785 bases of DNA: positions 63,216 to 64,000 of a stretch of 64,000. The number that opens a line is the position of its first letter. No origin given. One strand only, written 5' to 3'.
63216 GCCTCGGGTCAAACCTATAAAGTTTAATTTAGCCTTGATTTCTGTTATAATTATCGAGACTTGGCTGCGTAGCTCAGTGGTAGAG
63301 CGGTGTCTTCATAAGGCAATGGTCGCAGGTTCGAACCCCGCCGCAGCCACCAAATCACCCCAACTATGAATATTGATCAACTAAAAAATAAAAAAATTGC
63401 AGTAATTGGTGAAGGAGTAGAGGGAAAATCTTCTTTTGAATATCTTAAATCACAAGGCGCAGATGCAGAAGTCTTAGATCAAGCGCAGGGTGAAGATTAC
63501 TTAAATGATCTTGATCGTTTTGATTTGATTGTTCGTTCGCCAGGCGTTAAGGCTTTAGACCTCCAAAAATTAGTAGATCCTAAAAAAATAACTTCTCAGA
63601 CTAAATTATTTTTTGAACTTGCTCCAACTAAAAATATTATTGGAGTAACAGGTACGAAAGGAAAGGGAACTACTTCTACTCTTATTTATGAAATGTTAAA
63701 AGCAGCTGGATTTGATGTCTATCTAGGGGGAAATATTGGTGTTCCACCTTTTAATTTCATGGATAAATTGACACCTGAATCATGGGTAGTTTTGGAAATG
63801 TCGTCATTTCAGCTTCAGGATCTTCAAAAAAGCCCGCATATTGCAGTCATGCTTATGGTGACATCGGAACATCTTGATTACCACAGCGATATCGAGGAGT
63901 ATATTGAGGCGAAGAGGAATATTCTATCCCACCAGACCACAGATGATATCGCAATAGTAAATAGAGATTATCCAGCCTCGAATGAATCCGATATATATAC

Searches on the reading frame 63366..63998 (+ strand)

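Call 77: search_protein_families(library=pfam, proteins=[window:63366-63998:+], max_evalue=0.001)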
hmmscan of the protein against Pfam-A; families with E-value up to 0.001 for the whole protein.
window:63366-63998:+ (211 aa): 2 families
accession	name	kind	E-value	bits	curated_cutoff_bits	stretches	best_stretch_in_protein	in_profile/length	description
PF08245.18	Mur_ligase_M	-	1.4e-23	84.4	24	1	94-206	1-129/200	Mur ligase middle domain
PF21799.2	MurD-like_N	-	5e-05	23.9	27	0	9-49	1-41/88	Mur ligase MurD-like, N-terminal domain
